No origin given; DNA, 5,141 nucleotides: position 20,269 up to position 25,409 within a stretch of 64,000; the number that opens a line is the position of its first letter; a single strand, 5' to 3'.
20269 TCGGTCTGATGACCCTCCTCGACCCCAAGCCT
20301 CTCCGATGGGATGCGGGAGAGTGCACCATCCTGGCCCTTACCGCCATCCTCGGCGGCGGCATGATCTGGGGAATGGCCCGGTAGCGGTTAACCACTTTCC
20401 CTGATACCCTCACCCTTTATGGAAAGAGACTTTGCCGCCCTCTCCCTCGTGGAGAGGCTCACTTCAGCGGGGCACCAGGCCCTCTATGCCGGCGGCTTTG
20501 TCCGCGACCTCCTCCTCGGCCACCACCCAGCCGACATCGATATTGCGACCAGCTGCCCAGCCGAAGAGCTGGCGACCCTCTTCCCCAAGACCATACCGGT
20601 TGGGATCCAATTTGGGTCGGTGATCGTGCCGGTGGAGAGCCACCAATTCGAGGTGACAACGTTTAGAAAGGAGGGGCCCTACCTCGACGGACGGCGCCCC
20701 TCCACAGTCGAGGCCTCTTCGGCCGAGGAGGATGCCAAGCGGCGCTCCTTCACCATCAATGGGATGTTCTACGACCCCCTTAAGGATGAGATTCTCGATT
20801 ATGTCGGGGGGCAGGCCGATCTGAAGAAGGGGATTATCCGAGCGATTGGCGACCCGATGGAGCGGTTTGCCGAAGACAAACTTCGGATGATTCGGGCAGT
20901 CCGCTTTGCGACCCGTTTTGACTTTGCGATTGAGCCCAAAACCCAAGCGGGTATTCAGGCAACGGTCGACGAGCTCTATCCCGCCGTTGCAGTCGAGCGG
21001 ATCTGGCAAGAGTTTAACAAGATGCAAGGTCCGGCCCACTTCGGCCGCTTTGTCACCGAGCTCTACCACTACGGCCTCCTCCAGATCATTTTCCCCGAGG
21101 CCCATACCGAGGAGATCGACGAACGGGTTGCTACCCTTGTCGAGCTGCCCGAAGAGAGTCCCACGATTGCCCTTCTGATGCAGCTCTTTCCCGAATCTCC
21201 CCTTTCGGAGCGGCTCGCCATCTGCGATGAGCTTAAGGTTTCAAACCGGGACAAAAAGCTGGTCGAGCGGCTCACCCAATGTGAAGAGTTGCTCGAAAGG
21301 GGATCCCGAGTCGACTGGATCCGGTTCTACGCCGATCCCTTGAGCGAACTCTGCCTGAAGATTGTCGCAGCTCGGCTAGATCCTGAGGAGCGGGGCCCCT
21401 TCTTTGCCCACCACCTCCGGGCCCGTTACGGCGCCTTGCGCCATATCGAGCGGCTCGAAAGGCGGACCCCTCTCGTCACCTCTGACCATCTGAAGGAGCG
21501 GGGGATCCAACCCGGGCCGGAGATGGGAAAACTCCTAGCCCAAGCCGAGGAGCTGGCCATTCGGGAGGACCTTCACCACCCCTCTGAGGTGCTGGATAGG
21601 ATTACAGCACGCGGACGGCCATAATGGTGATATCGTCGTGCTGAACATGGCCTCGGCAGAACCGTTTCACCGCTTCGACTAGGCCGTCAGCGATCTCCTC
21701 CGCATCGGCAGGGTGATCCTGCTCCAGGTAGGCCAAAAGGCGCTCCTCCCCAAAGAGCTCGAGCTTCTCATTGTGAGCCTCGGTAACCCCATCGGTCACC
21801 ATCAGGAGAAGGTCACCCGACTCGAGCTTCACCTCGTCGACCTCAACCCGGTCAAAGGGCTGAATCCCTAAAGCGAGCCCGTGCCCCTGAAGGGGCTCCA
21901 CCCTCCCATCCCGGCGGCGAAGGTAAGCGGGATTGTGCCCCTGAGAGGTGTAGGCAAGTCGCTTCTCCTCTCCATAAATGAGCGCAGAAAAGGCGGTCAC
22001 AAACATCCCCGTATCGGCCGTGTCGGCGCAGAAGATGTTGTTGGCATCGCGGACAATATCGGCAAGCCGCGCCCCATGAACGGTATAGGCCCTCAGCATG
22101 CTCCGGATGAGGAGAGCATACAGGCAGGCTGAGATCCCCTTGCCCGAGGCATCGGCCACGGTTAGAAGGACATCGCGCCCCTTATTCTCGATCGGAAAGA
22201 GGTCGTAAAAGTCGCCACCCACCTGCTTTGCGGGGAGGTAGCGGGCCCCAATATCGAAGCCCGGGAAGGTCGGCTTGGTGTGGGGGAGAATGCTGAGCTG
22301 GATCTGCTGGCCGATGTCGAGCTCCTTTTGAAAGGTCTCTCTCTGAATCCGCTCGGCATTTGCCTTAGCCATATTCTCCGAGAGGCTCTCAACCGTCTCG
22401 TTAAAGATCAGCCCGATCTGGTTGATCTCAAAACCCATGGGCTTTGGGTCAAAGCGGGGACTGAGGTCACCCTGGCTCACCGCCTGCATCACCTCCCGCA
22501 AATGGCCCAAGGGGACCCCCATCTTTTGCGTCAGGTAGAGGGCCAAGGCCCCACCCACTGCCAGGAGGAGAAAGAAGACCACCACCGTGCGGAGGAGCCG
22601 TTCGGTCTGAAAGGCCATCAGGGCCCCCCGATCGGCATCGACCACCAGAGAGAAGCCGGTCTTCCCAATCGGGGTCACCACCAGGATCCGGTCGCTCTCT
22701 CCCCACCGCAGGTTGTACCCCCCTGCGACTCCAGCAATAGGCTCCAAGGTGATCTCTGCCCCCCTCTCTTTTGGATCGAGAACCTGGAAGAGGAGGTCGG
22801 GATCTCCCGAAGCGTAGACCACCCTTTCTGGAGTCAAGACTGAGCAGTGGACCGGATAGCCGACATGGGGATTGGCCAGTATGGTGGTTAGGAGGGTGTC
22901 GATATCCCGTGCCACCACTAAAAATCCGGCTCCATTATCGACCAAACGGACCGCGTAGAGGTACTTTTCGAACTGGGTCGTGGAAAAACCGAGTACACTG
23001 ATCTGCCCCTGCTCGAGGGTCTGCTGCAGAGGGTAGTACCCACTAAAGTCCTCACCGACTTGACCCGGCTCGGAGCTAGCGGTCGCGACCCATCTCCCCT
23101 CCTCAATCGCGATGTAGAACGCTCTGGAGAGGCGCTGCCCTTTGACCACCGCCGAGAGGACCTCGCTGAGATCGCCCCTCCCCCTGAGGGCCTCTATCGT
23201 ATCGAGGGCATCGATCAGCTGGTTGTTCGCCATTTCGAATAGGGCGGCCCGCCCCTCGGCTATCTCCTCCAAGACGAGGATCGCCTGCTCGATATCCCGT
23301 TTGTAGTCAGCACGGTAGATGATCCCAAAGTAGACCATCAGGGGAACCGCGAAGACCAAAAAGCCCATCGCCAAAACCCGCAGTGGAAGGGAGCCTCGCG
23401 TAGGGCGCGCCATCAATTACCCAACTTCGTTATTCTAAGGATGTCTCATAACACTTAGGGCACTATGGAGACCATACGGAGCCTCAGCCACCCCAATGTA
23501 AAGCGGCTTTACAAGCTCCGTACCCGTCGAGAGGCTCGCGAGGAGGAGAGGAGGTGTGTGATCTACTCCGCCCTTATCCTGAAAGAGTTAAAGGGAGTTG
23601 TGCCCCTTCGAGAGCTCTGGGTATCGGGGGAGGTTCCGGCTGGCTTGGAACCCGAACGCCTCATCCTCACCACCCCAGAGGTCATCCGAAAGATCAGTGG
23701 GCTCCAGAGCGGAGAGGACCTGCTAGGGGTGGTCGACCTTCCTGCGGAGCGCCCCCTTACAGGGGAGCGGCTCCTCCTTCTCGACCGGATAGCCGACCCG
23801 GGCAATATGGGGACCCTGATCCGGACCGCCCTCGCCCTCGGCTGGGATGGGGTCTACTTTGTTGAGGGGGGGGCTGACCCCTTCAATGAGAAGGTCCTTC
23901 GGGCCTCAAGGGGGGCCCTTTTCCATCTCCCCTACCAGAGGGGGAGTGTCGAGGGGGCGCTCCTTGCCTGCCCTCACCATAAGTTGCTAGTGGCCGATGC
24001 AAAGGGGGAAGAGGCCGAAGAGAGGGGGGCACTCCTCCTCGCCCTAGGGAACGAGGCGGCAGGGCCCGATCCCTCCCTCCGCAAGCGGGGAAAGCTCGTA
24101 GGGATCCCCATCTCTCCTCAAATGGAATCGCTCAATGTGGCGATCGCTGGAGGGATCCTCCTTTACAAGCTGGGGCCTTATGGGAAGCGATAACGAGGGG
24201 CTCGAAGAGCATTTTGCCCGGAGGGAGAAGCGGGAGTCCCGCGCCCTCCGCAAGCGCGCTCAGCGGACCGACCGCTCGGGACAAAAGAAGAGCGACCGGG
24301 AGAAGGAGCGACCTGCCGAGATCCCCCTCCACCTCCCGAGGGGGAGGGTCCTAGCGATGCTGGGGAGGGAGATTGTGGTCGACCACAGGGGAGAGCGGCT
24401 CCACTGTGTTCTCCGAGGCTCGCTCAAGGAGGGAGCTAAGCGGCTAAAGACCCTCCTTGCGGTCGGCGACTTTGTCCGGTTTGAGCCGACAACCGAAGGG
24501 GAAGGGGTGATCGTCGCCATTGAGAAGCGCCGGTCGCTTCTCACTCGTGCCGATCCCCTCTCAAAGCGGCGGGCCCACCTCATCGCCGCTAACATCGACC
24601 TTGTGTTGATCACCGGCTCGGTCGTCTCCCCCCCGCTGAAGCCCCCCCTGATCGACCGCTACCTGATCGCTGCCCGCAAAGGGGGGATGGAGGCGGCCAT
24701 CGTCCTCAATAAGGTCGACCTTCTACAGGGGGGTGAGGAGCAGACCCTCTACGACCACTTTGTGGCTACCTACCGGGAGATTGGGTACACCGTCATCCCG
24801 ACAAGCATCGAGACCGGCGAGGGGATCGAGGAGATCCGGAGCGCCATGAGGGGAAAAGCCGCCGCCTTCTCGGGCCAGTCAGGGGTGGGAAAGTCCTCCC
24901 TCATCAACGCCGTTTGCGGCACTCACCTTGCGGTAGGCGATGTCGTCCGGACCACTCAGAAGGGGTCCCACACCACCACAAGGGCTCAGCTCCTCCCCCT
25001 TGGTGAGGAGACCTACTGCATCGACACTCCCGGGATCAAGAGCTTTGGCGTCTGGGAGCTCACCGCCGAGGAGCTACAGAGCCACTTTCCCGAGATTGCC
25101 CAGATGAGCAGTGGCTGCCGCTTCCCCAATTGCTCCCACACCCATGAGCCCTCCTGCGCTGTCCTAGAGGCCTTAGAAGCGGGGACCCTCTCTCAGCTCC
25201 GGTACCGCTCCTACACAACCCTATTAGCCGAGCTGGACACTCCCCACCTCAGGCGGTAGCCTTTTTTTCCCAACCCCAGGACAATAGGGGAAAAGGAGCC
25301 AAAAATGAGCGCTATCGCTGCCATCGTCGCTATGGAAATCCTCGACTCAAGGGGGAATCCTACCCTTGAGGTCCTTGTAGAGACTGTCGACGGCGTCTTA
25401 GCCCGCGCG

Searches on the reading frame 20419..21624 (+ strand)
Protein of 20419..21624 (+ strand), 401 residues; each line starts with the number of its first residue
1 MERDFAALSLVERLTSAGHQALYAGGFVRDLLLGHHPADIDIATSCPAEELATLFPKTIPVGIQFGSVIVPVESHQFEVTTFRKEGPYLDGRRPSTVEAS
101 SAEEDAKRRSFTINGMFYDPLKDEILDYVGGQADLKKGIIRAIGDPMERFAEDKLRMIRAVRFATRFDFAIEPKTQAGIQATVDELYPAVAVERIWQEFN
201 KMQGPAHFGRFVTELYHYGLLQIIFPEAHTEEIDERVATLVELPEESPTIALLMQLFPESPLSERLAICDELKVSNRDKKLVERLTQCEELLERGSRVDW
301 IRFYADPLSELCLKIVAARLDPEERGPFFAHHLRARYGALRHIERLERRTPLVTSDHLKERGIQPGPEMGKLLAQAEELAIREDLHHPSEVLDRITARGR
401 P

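Call 73: search_protein_families(library=pfam, proteins=[window:20419-21624:+], max_evalue=0.0001)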
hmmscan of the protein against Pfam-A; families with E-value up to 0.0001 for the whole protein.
window:20419-21624:+ (401 aa): 2 families
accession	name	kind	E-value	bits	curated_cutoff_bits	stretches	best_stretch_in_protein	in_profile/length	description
PF01743.26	PolyA_pol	-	7.5e-34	117.2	23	1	24-141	4-126/126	Poly A polymerase head domain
PF12627.12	PolyA_pol_RNAbd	-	1.3e-10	41.3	22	1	168-229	1-61/64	Probable RNA and SrmB- binding site of polymerase A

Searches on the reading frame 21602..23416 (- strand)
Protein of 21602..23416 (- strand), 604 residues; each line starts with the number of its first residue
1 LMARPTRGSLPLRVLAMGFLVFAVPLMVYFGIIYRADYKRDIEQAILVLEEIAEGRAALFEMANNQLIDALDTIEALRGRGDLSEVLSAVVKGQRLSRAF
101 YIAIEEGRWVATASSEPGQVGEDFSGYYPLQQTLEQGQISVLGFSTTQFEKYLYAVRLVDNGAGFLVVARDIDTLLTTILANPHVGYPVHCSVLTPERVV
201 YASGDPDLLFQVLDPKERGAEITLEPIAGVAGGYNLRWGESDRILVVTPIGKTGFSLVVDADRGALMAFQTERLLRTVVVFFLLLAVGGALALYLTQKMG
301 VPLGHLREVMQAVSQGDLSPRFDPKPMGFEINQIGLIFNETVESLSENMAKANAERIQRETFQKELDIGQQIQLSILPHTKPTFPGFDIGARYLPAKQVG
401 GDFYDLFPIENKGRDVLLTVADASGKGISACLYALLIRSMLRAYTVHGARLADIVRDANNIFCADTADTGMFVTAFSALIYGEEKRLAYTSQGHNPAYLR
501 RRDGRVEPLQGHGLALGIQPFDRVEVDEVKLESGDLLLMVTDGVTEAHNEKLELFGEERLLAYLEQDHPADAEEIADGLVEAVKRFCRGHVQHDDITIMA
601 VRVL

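Call 73: search_protein_families(library=pfam, proteins=[window:21602-23416:-], max_evalue=0.0001)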
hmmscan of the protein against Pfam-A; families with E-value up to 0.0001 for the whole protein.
window:21602-23416:- (604 aa): 2 families
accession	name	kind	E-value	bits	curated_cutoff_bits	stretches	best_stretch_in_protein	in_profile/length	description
PF07228.17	SpoIIE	-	2e-48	165.3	25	1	413-603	2-191/192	Stage II sporulation protein E (SpoIIE)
PF00672.30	HAMP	-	6.7e-07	30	25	1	302-346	9-52/53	HAMP domain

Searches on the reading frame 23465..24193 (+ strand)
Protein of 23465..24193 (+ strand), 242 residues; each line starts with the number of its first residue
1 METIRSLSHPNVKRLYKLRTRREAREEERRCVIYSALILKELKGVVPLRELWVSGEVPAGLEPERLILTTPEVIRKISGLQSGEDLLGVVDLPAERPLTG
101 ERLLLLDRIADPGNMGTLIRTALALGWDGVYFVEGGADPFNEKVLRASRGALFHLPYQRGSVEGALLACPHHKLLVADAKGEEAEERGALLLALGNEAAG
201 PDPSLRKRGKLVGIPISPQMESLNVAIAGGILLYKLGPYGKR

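Call 73: search_protein_families(library=pfam, proteins=[window:23465-24193:+], max_evalue=0.0001)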
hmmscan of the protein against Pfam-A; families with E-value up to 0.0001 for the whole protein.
window:23465-24193:+ (242 aa): 1 family
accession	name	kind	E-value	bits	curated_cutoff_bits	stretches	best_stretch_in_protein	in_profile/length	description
PF00588.24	SpoU_methylase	-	2e-26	93.2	29.7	1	103-234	3-142/142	SpoU rRNA Methylase family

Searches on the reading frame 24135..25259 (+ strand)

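Call 73: search_protein_families(library=pfam, proteins=[window:24135-25259:+], max_evalue=0.0001)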
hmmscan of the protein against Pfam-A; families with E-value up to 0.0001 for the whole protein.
window:24135-25259:+ (374 aa): 4 families
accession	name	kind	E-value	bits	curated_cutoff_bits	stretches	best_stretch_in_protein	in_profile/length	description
PF03193.22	RsgA_GTPase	-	2.1e-48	164.9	30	1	129-307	1-174/174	RsgA GTPase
PF01926.29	MMR_HSR1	-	6.2e-09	36.4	21.9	1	244-306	3-57/113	50S ribosome-binding GTPase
PF02421.24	FeoB_N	-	4.9e-07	29.8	27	0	243-304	3-60/156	Ferrous iron transport protein B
PF16745.11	RsgA_N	-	7.6e-06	26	27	1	70-126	2-54/54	RsgA N-terminal domain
